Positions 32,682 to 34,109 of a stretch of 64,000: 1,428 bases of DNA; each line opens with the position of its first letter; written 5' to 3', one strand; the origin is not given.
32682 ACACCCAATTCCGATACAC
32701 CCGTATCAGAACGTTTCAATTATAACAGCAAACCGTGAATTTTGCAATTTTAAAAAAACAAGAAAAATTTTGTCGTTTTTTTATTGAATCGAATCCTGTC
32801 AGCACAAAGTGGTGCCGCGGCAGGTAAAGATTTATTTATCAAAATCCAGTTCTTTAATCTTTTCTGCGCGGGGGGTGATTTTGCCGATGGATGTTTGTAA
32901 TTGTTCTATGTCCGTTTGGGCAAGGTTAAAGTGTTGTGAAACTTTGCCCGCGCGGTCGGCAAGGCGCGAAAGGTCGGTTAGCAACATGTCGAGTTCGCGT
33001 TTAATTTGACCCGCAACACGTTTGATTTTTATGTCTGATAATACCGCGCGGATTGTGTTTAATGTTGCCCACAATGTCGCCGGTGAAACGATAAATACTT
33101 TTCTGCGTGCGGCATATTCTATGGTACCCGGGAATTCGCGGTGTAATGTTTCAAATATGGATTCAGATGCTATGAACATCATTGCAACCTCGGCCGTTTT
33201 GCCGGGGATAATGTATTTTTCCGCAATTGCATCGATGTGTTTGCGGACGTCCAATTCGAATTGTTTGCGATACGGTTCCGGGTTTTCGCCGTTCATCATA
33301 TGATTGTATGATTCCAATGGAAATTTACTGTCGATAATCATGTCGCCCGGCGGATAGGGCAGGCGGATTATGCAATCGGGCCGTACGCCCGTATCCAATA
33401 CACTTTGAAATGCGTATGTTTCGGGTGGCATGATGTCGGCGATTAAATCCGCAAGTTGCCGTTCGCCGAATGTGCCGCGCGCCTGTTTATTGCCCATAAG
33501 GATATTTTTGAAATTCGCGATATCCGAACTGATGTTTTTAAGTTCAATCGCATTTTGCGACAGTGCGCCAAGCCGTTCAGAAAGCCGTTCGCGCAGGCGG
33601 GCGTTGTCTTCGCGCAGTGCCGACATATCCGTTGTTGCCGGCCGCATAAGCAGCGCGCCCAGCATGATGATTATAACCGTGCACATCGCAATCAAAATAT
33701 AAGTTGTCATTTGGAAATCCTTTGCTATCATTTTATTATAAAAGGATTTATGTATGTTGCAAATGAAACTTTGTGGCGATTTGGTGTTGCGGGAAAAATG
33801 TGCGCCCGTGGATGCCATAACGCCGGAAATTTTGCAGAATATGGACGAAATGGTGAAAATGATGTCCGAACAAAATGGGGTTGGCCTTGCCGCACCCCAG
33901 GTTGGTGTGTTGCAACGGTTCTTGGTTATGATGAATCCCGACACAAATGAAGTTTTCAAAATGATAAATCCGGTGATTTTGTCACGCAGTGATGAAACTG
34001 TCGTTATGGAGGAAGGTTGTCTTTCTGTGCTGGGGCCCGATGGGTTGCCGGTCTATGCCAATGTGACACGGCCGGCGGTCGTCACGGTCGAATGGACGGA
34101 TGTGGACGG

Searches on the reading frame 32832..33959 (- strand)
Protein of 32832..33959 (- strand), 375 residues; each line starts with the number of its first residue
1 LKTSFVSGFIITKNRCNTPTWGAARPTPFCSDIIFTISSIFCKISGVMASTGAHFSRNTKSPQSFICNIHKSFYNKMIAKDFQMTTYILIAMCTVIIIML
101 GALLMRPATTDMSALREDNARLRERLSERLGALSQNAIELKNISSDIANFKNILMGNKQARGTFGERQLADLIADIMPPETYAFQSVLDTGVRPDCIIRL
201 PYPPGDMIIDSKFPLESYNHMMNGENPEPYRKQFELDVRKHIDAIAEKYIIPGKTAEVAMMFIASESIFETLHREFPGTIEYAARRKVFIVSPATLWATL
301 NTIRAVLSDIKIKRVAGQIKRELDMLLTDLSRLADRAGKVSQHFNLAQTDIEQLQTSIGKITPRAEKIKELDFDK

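Call 79: search_protein_families(library=pfam, proteins=[window:32832-33959:-], max_evalue=0.01)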
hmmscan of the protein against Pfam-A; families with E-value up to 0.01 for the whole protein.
window:32832-33959:- (375 aa): 1 family
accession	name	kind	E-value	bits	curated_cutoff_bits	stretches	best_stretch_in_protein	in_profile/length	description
PF02646.22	RmuC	-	2.2e-56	191.6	26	1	105-374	7-287/291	RmuC family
